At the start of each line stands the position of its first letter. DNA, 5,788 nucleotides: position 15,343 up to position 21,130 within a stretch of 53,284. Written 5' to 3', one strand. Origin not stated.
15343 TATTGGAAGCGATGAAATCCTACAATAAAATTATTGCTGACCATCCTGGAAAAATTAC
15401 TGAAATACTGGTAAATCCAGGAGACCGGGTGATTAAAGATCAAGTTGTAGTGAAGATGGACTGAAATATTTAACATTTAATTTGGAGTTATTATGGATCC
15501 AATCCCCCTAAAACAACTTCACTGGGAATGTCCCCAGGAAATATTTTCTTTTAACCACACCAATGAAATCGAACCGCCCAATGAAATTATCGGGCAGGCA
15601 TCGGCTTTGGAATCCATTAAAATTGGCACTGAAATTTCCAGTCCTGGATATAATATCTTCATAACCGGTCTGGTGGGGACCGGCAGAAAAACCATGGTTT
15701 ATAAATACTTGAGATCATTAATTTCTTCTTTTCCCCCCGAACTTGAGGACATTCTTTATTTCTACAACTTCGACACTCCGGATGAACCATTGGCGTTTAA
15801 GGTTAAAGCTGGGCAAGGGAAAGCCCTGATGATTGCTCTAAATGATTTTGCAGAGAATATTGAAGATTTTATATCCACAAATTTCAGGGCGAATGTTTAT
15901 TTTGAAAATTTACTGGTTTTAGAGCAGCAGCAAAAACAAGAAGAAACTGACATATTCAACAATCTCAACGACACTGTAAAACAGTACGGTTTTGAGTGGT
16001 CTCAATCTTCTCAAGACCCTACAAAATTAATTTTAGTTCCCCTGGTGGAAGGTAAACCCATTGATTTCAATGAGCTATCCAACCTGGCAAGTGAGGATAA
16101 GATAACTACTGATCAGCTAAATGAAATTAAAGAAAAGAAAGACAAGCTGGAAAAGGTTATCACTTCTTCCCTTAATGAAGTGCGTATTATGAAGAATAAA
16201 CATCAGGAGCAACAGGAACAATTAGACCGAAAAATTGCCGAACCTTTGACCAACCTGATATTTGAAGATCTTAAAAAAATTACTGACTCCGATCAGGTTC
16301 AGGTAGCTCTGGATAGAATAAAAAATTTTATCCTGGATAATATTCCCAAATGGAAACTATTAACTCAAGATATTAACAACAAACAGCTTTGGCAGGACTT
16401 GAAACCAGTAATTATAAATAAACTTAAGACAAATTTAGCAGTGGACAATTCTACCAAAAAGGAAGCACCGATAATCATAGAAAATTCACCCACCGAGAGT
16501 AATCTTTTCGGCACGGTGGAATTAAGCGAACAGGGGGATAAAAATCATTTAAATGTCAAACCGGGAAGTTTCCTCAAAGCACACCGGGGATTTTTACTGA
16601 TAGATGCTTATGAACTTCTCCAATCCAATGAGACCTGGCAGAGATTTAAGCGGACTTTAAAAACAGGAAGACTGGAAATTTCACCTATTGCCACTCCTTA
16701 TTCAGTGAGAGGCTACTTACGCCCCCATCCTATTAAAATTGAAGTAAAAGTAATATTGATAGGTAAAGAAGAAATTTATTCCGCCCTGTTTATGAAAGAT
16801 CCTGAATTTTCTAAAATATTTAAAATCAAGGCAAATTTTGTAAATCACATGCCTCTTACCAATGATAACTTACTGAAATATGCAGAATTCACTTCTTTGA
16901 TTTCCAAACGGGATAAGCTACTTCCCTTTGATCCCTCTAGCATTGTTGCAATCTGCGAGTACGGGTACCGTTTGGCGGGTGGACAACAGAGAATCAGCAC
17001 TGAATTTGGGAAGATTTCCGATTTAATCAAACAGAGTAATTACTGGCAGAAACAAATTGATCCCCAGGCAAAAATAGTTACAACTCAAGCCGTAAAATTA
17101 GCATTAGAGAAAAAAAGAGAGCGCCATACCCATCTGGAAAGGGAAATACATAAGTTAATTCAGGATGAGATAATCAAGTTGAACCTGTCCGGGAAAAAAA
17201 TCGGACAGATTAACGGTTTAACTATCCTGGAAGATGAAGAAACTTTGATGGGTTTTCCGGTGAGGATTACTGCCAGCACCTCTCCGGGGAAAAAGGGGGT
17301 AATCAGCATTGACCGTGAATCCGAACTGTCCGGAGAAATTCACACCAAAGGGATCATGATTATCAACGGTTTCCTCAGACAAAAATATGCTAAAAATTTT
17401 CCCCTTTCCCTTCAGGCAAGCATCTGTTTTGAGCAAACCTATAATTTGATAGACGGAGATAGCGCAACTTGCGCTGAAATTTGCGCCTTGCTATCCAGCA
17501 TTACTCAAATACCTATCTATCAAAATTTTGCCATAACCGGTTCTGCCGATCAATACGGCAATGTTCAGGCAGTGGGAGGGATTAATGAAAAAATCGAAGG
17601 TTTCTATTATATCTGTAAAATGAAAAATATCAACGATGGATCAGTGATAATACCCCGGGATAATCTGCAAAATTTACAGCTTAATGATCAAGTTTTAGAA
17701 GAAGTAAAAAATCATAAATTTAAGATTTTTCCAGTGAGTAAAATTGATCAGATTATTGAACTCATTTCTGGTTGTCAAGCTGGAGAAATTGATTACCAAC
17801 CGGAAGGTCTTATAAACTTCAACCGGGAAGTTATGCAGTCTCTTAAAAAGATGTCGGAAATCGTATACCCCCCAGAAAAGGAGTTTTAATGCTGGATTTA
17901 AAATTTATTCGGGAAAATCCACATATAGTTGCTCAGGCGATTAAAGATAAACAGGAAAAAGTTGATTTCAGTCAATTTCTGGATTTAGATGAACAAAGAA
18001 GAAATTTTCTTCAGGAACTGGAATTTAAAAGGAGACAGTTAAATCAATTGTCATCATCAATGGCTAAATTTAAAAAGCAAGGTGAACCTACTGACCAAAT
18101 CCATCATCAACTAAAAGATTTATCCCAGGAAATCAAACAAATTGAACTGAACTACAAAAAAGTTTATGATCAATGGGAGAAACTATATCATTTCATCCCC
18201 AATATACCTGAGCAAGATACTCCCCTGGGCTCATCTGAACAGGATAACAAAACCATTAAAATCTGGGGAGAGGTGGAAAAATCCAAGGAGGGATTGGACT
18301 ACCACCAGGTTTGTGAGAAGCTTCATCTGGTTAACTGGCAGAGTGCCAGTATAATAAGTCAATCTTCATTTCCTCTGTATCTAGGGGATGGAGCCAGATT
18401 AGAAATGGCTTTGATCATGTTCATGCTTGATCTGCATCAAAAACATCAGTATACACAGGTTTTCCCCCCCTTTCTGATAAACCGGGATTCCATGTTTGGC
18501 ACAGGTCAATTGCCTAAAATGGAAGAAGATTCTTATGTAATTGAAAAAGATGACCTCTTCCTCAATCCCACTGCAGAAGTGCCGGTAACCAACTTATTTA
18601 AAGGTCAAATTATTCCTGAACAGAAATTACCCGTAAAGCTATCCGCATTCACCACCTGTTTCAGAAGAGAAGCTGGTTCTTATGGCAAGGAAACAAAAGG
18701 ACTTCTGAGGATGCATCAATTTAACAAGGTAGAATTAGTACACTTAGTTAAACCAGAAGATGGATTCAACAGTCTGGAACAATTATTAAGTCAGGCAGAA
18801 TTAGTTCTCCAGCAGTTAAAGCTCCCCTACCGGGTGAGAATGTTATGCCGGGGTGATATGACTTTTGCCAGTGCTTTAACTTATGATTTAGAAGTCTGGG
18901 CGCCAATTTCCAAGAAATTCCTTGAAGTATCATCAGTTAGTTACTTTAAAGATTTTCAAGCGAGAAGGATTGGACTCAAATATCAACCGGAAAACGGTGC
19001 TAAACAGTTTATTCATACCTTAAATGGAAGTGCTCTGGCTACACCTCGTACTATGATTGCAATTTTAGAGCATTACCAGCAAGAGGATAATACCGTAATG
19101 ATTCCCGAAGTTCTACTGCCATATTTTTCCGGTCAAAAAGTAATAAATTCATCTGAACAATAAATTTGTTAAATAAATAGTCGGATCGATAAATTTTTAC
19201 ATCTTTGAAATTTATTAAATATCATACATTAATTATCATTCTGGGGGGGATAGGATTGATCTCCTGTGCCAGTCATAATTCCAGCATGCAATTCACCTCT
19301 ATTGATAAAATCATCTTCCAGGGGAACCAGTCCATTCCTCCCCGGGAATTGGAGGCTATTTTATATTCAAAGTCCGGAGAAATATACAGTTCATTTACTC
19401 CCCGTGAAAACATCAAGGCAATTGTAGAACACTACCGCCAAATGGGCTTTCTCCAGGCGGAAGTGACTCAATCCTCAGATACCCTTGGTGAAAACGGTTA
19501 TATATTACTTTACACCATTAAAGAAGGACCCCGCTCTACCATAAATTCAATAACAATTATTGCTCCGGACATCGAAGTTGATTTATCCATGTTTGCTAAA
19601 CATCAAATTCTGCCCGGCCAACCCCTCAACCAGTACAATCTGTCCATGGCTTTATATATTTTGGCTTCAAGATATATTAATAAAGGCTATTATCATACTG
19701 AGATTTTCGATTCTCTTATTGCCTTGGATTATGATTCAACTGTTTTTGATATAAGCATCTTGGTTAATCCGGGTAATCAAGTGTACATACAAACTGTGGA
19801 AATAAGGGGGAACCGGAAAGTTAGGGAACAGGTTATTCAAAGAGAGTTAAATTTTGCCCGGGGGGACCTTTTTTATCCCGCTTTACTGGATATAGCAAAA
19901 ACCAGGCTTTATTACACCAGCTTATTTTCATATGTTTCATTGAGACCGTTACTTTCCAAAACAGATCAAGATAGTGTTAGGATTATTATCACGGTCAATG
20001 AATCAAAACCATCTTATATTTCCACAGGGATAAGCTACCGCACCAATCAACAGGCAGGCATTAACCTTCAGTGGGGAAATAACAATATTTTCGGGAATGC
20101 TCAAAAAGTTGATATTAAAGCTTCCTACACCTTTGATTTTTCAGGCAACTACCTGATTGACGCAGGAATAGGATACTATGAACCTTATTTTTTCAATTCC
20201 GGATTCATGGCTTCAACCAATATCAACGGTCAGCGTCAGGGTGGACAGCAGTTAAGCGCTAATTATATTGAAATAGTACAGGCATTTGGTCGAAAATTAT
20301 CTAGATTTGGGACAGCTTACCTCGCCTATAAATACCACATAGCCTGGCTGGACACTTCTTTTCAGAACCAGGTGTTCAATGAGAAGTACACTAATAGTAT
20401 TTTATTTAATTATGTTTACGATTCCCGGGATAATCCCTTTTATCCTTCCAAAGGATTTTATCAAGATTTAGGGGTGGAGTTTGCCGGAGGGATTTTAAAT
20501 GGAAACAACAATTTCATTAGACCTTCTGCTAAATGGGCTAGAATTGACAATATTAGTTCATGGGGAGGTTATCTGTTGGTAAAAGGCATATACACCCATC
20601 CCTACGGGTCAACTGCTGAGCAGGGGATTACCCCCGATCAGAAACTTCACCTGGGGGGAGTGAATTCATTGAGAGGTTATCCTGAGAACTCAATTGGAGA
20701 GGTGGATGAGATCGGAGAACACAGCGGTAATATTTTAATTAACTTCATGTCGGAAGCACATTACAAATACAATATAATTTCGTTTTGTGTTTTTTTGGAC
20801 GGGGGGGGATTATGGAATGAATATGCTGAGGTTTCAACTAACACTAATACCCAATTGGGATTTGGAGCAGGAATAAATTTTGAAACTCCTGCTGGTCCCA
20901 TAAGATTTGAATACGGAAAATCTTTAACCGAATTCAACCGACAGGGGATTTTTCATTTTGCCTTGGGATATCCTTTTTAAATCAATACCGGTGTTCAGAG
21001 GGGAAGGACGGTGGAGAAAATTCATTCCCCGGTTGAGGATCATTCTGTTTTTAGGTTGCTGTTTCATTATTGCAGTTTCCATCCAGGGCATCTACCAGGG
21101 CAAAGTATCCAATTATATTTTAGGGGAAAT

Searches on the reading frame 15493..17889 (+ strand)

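Call 90: search_protein_families(library=pfam, proteins=[window:15493-17889:+], max_evalue=0.000001)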
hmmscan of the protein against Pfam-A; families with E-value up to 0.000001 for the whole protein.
window:15493-17889:+ (798 aa): 4 families
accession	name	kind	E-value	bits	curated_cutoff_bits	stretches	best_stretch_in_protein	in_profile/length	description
PF13654.12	AAA_32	-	5.1e-35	120.8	21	1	324-449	2-132/133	LonB-like, AAA domain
PF20436.4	LonB_AAA-LID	-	3e-14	53.2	22.4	1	478-544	1-65/65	Archaeal LonB, AAA+ ATPase LID domain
PF05362.19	Lon_C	-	1.7e-10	41.2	21.1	1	654-757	108-201/205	Lon protease (S16) C-terminal proteolytic domain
PF20437.3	LonC_helical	-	9.3e-08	32.4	24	1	86-112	1-27/34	Lon-like LonC helical domain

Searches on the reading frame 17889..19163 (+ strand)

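Call 90: search_protein_families(library=pfam, proteins=[window:17889-19163:+], max_evalue=0.000001)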
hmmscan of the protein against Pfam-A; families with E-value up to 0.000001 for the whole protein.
window:17889-19163:+ (424 aa): 2 families
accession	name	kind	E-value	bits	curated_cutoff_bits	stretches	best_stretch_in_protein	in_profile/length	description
PF00587.30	tRNA-synt_2b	-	1e-35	123.9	29.3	1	220-396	8-179/179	tRNA synthetase class II core domain (G, H, P, S and T)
PF02403.27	Seryl_tRNA_N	-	2e-23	83.1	28.2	1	1-107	1-108/108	Seryl-tRNA synthetase N-terminal domain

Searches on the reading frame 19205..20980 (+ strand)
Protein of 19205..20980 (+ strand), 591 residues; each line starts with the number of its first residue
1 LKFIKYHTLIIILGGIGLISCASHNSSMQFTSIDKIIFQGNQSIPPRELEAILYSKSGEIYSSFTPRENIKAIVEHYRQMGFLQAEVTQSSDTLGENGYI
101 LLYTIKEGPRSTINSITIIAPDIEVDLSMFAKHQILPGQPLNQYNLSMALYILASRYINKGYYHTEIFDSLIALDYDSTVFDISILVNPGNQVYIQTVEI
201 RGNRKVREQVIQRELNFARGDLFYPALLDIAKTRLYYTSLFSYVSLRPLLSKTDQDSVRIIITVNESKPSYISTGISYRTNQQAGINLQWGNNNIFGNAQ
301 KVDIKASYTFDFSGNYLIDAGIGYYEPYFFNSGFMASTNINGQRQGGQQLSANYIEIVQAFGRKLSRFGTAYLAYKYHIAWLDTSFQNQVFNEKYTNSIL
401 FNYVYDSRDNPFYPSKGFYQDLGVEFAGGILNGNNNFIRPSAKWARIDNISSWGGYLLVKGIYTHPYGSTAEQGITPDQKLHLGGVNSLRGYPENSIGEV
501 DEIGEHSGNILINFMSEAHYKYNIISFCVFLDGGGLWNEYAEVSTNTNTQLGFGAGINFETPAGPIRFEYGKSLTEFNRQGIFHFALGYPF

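Call 90: search_protein_families(library=pfam, proteins=[window:19205-20980:+], max_evalue=0.000001)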
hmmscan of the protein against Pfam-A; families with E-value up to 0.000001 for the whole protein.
window:19205-20980:+ (591 aa): 2 families
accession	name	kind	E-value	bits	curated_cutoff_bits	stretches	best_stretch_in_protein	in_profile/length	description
PF01103.29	Omp85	-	1.8e-33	116.9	24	1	294-589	1-323/325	Omp85 superfamily domain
PF07244.20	POTRA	-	3.7e-25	88.9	21.3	2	33-108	3-79/79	Surface antigen variable number repeat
